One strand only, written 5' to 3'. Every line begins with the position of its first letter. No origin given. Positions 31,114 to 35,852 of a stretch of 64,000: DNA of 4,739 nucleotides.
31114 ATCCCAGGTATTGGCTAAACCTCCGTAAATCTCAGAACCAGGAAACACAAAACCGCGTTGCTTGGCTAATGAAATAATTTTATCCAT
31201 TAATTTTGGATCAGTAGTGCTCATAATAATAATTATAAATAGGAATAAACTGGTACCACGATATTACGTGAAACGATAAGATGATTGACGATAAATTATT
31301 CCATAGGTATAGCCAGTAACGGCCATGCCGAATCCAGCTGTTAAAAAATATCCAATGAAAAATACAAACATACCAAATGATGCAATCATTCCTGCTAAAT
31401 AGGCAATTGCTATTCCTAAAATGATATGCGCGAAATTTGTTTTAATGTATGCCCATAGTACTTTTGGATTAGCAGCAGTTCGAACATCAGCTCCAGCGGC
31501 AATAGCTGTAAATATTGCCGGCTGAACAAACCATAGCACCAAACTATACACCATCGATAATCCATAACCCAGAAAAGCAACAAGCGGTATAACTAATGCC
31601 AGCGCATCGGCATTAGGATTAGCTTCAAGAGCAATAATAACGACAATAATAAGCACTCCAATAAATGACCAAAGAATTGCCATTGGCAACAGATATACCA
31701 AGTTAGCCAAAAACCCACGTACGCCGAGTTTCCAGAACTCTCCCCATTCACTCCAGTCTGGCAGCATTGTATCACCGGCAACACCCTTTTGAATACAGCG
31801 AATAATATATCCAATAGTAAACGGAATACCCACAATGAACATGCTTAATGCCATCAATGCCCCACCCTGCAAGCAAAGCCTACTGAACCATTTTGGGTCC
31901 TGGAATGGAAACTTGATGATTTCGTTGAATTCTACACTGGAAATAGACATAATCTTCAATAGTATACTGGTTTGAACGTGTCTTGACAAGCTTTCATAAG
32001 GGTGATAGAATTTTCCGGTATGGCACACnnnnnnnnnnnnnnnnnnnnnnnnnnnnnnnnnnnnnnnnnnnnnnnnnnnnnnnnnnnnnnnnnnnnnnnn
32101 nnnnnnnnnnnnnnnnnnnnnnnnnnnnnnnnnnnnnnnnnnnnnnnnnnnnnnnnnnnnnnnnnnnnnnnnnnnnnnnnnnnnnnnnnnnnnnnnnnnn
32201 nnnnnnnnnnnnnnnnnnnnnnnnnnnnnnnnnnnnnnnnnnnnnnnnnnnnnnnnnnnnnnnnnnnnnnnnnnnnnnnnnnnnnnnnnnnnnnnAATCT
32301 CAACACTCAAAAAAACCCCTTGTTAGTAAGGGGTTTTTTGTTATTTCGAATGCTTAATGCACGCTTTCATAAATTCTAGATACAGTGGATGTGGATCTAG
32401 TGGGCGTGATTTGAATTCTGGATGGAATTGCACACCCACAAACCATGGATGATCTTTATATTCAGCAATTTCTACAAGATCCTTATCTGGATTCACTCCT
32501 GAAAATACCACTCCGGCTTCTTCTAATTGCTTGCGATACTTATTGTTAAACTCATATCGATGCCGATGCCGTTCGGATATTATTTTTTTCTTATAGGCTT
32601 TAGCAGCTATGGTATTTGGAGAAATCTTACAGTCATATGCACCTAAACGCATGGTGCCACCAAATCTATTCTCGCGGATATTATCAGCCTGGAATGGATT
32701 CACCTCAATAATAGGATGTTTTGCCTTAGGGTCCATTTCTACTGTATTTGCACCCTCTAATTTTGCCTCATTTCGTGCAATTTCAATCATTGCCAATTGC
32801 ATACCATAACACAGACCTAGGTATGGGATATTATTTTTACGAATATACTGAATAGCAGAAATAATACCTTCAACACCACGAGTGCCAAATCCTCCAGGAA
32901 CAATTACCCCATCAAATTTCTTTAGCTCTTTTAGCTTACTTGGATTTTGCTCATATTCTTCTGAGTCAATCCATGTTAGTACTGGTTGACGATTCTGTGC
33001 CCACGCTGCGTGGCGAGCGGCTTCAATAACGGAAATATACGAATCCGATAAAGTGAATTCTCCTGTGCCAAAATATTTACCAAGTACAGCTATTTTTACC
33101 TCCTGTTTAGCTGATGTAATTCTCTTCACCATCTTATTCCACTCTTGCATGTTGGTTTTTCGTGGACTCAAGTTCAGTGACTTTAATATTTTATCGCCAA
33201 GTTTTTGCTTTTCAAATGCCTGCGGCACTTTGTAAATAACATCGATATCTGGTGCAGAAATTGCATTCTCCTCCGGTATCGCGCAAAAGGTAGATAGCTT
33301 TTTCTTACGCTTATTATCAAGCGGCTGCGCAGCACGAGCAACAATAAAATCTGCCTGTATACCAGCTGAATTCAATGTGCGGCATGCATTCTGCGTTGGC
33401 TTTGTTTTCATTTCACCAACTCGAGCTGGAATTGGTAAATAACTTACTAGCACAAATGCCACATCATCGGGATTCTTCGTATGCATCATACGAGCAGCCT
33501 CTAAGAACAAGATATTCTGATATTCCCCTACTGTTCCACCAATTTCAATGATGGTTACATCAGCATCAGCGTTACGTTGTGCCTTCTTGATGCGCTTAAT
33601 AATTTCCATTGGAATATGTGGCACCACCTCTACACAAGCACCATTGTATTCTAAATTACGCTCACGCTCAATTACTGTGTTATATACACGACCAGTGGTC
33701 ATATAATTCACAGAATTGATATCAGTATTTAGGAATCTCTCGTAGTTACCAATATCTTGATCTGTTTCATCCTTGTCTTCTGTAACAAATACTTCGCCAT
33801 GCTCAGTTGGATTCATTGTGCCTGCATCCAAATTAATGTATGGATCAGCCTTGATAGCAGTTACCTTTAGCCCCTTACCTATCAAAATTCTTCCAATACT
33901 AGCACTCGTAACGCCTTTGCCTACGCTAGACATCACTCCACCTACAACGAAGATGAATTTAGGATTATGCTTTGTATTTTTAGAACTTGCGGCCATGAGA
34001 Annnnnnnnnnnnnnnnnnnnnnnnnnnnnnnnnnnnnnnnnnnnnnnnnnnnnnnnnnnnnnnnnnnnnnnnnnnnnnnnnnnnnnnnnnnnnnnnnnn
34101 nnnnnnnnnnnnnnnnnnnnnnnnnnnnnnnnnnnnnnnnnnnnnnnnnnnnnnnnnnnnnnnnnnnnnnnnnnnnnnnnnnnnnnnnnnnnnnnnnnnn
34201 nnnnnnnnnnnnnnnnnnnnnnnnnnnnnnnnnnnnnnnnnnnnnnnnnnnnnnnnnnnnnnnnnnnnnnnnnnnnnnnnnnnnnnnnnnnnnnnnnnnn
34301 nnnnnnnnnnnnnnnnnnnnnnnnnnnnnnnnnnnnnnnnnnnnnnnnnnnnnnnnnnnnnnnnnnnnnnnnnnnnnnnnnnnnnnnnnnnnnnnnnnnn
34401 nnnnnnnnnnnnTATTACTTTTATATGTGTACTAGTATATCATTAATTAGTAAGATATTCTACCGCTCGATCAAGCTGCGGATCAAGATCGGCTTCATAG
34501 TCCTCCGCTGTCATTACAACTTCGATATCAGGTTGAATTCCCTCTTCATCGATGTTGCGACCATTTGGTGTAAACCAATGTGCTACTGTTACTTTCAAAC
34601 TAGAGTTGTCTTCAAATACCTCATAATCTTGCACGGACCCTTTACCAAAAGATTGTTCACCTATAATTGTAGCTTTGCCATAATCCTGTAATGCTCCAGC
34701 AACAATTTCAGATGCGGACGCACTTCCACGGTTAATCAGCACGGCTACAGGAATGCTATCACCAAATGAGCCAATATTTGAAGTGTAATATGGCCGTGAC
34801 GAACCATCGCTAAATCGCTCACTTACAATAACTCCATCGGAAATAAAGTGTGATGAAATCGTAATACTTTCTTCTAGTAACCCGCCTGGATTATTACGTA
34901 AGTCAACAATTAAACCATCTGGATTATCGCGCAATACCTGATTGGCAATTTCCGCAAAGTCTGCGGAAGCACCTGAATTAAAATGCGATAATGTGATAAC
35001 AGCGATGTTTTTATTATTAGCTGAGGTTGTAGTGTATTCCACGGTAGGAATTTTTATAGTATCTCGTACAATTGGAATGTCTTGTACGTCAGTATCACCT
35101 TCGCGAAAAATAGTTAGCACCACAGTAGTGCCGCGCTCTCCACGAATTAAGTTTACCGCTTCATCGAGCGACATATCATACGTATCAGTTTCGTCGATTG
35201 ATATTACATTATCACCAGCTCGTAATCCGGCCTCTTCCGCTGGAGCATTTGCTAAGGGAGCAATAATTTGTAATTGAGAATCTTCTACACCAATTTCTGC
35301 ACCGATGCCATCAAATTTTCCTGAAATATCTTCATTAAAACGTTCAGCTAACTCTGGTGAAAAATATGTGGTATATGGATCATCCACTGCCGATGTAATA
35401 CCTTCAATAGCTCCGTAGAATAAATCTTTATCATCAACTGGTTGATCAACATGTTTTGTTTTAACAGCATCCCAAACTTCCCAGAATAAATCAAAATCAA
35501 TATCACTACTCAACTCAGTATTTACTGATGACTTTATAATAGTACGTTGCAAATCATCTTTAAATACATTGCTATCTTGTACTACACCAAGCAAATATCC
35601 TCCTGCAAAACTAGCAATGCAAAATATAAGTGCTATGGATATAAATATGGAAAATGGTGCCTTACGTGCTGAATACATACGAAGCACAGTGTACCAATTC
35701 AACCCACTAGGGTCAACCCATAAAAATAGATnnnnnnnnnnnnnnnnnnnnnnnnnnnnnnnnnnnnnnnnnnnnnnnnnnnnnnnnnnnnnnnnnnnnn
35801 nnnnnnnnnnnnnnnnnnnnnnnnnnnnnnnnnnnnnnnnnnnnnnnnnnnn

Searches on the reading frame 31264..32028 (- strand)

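Call 95: search_protein_families(library=pfam, proteins=[window:31264-32028:-], max_evalue=0.0001)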
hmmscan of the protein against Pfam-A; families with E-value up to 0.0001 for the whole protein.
window:31264-32028:- (254 aa): 1 family
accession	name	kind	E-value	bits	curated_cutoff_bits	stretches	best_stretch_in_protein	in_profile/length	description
PF13197.11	DUF4013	-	4.8e-17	62.7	26.9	1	61-223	6-166/168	Protein of unknown function (DUF4013)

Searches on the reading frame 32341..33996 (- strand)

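Call 95: search_protein_families(library=pfam, proteins=[window:32341-33996:-], max_evalue=0.0001)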
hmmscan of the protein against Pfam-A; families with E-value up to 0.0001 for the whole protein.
window:32341-33996:- (551 aa): 4 families
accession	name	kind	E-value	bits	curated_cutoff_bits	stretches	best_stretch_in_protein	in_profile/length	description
PF06418.20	CTP_synth_N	-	6.1e-101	337.7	26.1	1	13-276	1-265/265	CTP synthase N-terminus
PF00117.34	GATase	-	9.7e-37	126.9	22.8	1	316-544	2-189/190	Glutamine amidotransferase class-I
PF01656.29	CbiA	-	2.5e-06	27.9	25.4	1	19-148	4-54/125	CobQ/CobB/MinD/ParA nucleotide binding domain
PF07722.19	Peptidase_C26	-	2.4e-05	24.6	20.5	0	382-527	98-219/219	Peptidase C26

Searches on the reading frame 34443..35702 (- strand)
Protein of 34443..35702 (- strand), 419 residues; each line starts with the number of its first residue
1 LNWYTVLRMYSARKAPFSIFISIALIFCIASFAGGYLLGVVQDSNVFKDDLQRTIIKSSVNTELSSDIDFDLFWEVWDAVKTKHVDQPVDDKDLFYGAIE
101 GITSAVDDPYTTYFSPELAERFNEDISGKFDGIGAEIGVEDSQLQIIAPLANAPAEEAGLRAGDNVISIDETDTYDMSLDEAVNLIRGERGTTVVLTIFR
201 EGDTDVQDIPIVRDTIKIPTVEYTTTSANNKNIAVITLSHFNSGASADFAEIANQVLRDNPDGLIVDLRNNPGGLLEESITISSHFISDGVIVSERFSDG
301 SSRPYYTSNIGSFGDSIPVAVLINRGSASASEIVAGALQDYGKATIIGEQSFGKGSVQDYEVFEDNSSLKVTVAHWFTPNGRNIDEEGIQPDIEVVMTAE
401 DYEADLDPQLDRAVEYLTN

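Call 95: search_protein_families(library=pfam, proteins=[window:34443-35702:-], max_evalue=0.0001)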
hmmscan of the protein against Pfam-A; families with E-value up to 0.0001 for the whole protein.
window:34443-35702:- (419 aa): 5 families
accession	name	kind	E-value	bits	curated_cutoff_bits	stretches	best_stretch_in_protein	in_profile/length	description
PF03572.23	Peptidase_S41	-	7.4e-52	175.7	24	1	232-395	1-165/165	Peptidase family S41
PF17820.7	PDZ_6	-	3.6e-10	39.9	27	1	149-198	5-52/54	PDZ domain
PF00595.29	PDZ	-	3.8e-09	37.2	23.2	1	132-198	11-80/81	PDZ domain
PF13180.12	PDZ_2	-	1.9e-07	31.7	27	1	133-205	3-74/80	PDZ domain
PF22694.1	CtpB_N-like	-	1.6e-06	28.9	27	1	52-114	20-81/85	Activating protease CtpB N-terminal domain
